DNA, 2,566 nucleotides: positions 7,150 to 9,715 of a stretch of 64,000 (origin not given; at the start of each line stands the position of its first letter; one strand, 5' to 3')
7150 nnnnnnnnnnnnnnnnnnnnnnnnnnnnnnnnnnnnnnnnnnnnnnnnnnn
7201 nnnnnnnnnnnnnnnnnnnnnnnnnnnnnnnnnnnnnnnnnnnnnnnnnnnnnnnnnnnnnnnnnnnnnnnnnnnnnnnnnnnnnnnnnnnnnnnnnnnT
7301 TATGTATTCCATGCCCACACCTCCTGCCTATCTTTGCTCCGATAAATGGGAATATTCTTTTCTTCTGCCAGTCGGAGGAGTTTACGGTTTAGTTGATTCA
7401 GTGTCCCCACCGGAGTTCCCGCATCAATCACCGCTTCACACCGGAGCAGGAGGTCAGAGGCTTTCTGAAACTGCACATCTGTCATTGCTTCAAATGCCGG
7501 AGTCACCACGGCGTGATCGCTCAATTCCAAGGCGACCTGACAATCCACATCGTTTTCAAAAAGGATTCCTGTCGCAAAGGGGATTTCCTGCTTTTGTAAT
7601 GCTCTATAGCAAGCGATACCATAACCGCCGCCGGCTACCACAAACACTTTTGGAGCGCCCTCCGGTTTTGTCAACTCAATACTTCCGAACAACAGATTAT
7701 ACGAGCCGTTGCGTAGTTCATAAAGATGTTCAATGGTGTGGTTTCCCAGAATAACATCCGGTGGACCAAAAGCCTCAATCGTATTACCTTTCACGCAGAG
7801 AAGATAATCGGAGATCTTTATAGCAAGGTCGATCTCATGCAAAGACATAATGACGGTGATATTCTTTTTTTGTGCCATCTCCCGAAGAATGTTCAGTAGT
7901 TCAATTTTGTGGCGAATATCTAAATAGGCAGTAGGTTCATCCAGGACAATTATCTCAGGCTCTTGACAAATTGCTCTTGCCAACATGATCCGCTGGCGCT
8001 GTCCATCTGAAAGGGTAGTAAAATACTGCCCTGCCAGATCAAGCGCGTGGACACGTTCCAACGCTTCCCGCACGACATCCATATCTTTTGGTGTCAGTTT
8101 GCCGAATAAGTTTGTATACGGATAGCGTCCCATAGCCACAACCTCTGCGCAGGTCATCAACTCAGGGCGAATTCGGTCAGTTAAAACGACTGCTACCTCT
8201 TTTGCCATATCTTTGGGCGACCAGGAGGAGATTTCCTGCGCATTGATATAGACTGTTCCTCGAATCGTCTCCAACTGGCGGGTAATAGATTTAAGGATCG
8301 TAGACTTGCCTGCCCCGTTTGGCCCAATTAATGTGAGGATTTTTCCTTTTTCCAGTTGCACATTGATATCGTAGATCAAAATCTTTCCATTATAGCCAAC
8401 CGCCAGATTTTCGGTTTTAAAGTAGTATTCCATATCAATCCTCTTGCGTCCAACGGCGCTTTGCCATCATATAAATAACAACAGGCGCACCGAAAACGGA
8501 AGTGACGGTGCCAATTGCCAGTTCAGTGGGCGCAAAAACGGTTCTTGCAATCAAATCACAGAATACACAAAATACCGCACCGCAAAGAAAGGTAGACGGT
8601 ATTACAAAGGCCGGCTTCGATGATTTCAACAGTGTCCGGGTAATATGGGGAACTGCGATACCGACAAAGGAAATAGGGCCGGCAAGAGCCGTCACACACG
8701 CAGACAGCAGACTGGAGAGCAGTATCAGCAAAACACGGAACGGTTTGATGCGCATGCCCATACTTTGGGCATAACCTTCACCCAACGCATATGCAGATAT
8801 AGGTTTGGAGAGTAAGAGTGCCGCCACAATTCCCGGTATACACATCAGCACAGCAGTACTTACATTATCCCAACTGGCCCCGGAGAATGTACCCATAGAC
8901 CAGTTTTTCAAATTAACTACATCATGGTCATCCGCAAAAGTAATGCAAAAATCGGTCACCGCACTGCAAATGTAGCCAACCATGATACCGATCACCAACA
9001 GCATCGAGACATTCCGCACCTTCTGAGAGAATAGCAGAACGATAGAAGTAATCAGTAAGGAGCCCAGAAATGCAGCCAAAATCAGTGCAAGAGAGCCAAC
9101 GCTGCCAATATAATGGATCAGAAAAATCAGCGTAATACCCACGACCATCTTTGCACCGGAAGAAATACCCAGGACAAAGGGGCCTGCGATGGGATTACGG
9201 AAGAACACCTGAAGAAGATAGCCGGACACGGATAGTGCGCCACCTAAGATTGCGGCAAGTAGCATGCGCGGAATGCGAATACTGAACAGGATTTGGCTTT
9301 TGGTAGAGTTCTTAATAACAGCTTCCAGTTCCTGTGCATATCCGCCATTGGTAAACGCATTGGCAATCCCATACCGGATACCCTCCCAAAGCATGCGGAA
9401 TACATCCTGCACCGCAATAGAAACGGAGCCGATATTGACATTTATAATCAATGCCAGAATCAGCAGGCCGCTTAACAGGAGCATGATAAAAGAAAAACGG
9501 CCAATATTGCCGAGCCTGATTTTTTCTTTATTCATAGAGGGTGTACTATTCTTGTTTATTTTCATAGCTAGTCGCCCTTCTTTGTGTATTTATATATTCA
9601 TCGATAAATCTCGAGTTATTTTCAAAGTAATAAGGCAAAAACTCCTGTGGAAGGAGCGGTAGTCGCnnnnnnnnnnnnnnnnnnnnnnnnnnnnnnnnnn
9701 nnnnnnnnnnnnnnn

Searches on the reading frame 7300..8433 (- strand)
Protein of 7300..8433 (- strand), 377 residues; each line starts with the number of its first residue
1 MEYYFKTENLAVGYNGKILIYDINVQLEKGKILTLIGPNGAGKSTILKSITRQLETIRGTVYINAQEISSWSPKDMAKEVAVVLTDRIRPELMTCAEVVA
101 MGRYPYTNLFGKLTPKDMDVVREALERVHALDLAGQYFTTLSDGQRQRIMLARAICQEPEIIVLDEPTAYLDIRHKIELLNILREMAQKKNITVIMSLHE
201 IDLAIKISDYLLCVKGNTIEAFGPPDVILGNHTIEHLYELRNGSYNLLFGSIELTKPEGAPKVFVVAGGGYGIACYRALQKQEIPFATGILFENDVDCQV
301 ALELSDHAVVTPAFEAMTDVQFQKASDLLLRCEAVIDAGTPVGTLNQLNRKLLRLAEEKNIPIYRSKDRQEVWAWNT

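Call 25: search_protein_families(library=pfam, proteins=[window:7300-8433:-], max_evalue=0.01)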
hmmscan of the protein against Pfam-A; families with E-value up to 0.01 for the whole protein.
window:7300-8433:- (377 aa): 17 families
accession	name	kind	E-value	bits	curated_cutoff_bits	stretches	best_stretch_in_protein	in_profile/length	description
PF00005.33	ABC_tran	-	2.4e-30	106.4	25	1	22-169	3-137/137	ABC transporter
PF13304.12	AAA_21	-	3.9e-08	34.2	27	1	34-50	3-19/304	AAA domain, putative AbiEii toxin, Type IV TA system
PF13401.12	AAA_22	-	2e-07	31.8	27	1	30-198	5-122/130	AAA domain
PF02463.25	SMC_N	-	5.7e-06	26.4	40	1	31-195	25-195/220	RecF/RecN/SMC N terminal domain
PF13173.12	AAA_14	-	4e-05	24.1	27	1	30-70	2-42/129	AAA domain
PF00004.35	AAA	-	6.4e-05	23.8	21.2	0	34-85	2-51/131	ATPase family associated with various cellular activities (AAA)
PF13175.12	AAA_15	-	0.0003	21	32.1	1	22-51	16-44/374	AAA ATPase domain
PF13476.12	AAA_23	-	0.00083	20.5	27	1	24-51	14-40/201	AAA domain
PF03193.22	RsgA_GTPase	-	0.001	19.4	30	1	21-56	98-132/174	RsgA GTPase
PF13555.12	AAA_29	-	0.0023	18.1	27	1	28-50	20-42/61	P-loop containing region of AAA domain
PF25199.1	nSTAND_NTPase5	-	0.0025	18.1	34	0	28-66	39-78/145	Novel STAND NTPase 5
PF20720.3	nSTAND3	-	0.0025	18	27.2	1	26-72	13-58/155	Novel STAND NTPase 3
PF08298.17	AAA_PrkA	-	0.0032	17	25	1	28-63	83-116/358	PrkA AAA domain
PF13191.12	AAA_16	-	0.0033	18.4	32.6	1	30-73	24-71/167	AAA ATPase domain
PF13604.12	AAA_30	-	0.0037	17.5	27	1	31-77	19-58/191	AAA domain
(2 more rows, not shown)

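Call 27: search_protein_families(library=ncbifam, proteins=[window:7300-8433:-], max_evalue=1e-10)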
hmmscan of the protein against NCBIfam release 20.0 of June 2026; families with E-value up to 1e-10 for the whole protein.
window:7300-8433:- (377 aa): 173 families (the best 25 are shown)
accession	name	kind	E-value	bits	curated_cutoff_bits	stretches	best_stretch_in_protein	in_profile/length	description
NF008409.0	PRK11231.1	equivalog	1.1e-62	211.8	375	1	5-241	3-238/255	Fe(3+) dicitrate ABC transporter ATP-binding protein FecE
NF007082.0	PRK09536.1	equivalog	1.6e-62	211.9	537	1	7-370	6-372/402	corrinoid ABC transporter ATPase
TIGR03873.1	F420-0_ABC_ATP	hypoth_equivalog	5.3e-56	189.7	372.4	1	8-241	5-237/256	putative F420-0 ABC transporter ATP-binding protein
NF010068.0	PRK13548.1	equivalog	3.3e-55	187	261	1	4-241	5-243/261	heme ABC transporter ATP-binding protein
NF007863.0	PRK10575.1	equivalog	2.4e-51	174.6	433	1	4-243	11-250/265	Fe3+-hydroxamate ABC transporter ATP-binding protein FhuC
NF007606.0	PRK10253.1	equivalog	8.4e-50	169.6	497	1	6-241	9-244/266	iron-enterobactin ABC transporter ATP-binding protein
NF052485.1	sider_ATP_EitC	equivalog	1.2e-42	146.1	485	1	7-241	5-235/251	siderophore ABC transporter ATP-binding protein EitC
TIGR02315.1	ABC_phnC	equivalog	7.4e-42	143.4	266.1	1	6-239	3-243/243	phosphonate ABC transporter ATP-binding protein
NF040873.1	AztA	equivalog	1.7e-38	132.1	220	1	13-208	1-186/191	zinc ABC transporter ATP-binding protein AztA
NF010067.0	PRK13547.1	equivalog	1.4e-34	119.6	374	1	6-241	3-255/272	heme ABC transporter ATP-binding protein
NF053840.1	MnTportMntADein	equivalog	5.2e-34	117.9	400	1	5-237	2-228/240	manganese ABC transporter ATP-binding protein MntA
TIGR00972.1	3a0107s01c2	equivalog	5.6e-33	114.3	343.2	1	5-226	2-228/248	phosphate ABC transporter ATP-binding protein PstB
TIGR01186.1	proV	subfamily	8e-33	114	326.6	1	17-237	6-226/363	betaine/proline/choline family ABC transporter ATP-binding protein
NF011630.0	PRK15056.1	equivalog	1.4e-32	113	393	1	9-236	11-236/274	manganese/iron ABC transporter ATP-binding protein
TIGR03265.1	PhnT2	equivalog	7.4e-32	110.9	457.7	1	4-229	4-223/353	putative 2-aminoethylphosphonate ABC transporter ATP-binding protein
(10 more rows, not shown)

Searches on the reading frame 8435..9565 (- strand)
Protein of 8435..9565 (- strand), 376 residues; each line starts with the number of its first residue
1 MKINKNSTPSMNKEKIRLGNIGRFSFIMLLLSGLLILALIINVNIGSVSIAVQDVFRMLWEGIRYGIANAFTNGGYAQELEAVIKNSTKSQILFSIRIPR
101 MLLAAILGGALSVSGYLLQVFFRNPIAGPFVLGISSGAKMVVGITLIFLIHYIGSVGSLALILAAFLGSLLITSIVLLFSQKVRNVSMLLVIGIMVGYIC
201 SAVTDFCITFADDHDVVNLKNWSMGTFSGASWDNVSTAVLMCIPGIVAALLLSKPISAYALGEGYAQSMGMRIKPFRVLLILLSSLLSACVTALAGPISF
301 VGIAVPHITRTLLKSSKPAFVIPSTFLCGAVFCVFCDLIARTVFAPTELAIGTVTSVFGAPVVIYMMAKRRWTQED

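Call 25: search_protein_families(library=pfam, proteins=[window:8435-9565:-], max_evalue=0.01)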
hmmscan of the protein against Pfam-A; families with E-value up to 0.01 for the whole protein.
window:8435-9565:- (376 aa): 1 family
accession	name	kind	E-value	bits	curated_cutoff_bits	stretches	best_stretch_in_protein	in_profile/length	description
PF01032.23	FecCD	-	3.8e-80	269.7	26.5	1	34-369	1-311/311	FecCD transport family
